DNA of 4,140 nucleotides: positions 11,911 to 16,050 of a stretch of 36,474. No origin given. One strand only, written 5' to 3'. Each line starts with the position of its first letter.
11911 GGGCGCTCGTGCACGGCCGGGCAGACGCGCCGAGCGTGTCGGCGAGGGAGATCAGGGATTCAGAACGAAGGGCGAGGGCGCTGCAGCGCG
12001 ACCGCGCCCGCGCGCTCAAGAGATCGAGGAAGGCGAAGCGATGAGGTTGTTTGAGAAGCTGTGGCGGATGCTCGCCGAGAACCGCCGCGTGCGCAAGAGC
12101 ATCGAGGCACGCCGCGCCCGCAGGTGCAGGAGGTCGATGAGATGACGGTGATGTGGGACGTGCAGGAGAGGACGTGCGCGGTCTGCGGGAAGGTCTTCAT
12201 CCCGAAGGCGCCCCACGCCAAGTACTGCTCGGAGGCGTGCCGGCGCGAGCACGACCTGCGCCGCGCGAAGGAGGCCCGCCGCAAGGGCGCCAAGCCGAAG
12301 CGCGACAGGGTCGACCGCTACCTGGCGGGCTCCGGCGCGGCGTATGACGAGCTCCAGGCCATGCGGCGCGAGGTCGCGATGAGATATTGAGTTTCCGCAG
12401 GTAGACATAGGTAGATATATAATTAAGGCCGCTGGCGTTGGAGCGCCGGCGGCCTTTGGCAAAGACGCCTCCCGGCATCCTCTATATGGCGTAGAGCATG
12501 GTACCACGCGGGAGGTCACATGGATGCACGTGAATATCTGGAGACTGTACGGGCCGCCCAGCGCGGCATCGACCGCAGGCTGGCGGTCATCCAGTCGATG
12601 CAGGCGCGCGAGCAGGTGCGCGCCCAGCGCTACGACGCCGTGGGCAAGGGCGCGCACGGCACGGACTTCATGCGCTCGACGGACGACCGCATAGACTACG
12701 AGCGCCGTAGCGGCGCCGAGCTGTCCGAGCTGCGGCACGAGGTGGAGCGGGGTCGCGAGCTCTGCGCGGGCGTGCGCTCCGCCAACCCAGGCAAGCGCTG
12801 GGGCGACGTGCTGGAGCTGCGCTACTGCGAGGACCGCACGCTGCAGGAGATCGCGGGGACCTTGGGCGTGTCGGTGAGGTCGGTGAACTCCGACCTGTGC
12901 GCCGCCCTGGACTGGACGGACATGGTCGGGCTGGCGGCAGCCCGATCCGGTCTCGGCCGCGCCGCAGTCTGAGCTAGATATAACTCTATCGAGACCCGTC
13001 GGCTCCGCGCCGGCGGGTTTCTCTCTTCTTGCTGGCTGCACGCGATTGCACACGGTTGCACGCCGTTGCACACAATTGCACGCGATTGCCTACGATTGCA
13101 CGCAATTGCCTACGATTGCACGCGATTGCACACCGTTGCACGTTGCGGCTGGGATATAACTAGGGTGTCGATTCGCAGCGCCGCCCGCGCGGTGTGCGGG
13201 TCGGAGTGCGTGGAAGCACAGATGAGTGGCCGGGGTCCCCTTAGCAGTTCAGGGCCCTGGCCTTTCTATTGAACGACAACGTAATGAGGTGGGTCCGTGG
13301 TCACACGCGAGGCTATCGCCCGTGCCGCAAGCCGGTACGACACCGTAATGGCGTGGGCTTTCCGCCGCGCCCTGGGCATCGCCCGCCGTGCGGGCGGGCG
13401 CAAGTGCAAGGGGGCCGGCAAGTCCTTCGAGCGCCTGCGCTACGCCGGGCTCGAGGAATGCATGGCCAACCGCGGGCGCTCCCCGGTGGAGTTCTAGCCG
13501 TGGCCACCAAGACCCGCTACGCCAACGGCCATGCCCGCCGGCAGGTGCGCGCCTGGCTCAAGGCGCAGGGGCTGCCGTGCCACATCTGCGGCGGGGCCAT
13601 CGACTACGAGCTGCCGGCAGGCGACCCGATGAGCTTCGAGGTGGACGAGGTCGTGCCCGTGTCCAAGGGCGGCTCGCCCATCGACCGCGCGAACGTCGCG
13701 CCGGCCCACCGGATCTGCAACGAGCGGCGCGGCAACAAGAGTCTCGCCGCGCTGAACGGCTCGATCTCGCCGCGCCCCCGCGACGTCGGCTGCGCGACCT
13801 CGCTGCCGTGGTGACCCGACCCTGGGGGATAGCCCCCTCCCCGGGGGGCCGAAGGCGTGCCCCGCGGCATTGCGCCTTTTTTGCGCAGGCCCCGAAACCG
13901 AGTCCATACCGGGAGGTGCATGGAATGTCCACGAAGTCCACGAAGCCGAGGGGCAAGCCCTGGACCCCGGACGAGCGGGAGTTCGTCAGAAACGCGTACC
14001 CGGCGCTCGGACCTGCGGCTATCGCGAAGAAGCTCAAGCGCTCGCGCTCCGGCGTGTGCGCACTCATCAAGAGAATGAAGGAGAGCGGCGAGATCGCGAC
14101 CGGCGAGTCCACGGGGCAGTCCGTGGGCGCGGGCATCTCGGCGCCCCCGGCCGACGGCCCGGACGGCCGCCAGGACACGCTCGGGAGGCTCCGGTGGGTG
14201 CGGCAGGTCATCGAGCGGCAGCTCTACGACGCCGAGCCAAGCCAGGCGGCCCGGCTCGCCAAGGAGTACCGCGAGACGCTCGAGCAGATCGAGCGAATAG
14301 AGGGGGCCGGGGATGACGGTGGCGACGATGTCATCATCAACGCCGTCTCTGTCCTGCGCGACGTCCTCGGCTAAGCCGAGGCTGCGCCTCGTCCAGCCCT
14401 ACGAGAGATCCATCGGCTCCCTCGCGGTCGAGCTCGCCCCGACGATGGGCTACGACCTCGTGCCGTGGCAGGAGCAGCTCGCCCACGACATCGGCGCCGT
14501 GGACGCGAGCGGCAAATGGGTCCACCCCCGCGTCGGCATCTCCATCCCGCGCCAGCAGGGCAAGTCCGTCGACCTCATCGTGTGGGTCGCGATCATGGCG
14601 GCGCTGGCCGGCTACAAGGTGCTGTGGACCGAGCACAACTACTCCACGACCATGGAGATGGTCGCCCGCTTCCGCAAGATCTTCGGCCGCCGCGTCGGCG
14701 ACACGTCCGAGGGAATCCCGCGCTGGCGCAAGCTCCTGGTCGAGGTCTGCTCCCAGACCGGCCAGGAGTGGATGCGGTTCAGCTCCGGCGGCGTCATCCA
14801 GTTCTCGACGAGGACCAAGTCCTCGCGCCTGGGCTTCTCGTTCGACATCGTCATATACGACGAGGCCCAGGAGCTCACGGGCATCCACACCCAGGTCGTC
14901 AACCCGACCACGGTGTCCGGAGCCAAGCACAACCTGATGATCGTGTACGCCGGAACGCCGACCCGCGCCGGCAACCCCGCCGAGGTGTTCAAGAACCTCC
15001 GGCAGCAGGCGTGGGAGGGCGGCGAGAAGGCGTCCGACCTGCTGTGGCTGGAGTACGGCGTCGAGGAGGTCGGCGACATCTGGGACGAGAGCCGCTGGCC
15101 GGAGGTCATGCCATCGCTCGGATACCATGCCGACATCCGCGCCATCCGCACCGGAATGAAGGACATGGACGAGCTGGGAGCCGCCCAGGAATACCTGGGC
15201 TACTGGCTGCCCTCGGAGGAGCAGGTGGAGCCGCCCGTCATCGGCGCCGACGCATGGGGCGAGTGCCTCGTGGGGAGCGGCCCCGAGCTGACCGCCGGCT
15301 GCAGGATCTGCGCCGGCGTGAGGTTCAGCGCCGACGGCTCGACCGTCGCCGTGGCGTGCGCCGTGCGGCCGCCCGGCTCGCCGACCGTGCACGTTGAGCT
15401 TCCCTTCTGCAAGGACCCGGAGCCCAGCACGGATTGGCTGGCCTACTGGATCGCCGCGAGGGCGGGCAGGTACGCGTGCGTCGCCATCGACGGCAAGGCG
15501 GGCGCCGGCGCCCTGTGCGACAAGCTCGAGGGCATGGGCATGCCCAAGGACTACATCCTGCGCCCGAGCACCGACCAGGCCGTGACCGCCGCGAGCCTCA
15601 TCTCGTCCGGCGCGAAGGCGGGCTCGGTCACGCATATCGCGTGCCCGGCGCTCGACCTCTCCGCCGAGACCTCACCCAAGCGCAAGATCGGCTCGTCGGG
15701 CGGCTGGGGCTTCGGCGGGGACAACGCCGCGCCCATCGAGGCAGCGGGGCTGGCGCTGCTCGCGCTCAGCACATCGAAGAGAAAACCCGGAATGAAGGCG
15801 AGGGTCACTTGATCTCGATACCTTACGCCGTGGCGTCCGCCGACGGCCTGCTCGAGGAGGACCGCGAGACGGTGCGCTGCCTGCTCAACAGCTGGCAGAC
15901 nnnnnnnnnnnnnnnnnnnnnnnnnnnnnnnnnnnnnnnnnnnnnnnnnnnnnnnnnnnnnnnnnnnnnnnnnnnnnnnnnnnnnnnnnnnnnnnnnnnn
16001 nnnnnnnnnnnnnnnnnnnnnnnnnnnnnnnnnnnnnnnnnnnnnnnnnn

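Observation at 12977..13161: Eleven phased 10-bp TTGCAC repeats flanked by a direct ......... repeat, between the late activator and the HNH/terminase genes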

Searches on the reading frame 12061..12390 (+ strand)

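Call 10: search_protein_families(library=pfam, max_evalue=0.01, proteins=[window:12061-12390:+])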
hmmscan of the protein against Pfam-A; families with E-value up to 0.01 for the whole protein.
window:12061-12390:+ (109 aa): 5 families
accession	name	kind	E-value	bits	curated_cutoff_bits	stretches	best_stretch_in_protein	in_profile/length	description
PF12855.13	Ecl1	-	1.3e-05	26.8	28.3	1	39-69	8-36/170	TORC1 inhibitor Ecl family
PF05766.18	NinG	-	0.00093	19.5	25.4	1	35-83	5-53/193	Bacteriophage Lambda NinG protein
PF10013.15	DUF2256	-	0.0033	18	25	0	35-63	6-40/40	Uncharacterized protein conserved in bacteria (DUF2256)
PF18716.7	VATC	-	0.0036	17.6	26.6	1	37-70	4-39/43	Vms1-associating treble clef domain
PF09889.16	DUF2116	-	0.0038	17.6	26.8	1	37-74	4-38/59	Probable treble clef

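Call 11: search_protein_families(library=phrogs, max_evalue=0.001, proteins=[window:12061-12390:+])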
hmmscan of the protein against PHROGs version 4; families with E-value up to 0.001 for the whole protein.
window:12061-12390:+ (109 aa): 14 families
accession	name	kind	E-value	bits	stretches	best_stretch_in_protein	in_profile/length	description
phrog_1333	-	unknown function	1.4e-07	32.8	1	31-76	95-140/166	-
phrog_1271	-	DNA, RNA and nucleotide metabolism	7.5e-07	29.8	1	29-81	109-160/361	HNH endonuclease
phrog_6975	-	unknown function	2.2e-06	28.9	1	36-77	13-54/149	-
phrog_2862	-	unknown function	5.9e-06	27.6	1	37-81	3-47/118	-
phrog_32573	-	unknown function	7.4e-05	24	1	37-75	76-111/118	-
phrog_13750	-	unknown function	7.5e-05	24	1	38-74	18-52/104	-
phrog_12986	-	unknown function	7.6e-05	23.9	1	34-83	4-53/130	-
phrog_20494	-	unknown function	9.2e-05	23.8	1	36-102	5-68/115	-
phrog_25862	-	DNA, RNA and nucleotide metabolism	0.00011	23.7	1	38-94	5-61/149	HNH endonuclease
phrog_171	-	DNA, RNA and nucleotide metabolism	0.00015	22.6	1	35-82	37-91/452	NinG/ Rap DNA junction specific endonuclease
phrog_15471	-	DNA, RNA and nucleotide metabolism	0.00016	22.6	1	28-65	94-132/183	HNH endonuclease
phrog_3794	-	unknown function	0.00023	21.7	1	37-78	9-47/50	-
phrog_16925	-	unknown function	0.00043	21.5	1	38-99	7-66/151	-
phrog_2308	-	unknown function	0.001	20.2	0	34-69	98-134/138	-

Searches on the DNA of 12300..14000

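Call 13: search_rna_families(source=window, start=12300, end=14000, threshold=evalue, max_evalue=1)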
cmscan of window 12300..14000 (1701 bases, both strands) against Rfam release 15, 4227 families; matches with E-value up to 1: 0.
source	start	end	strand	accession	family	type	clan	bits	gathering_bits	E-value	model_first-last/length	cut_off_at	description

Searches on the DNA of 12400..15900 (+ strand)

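Call 12: search_dna_similar(query=window:12400-15900:+, collection=phages, mode=distant, max_rows=25)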
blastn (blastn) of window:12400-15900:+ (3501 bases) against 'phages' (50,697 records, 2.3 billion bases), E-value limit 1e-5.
Records with a match: 1; places in all: 1; records where one place covers at least 80% of the query: 0.
Best place of each record, by identity: 60-80% 1.
By first word of the organism name: Bacteriophage 1.
By host as written in the record: - 1.
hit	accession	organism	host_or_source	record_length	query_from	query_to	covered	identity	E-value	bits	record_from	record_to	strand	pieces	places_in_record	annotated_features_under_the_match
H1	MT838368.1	Bacteriophage sp.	human fecal samples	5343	1116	1323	6%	69.7%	6e-10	74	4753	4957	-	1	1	record has no annotation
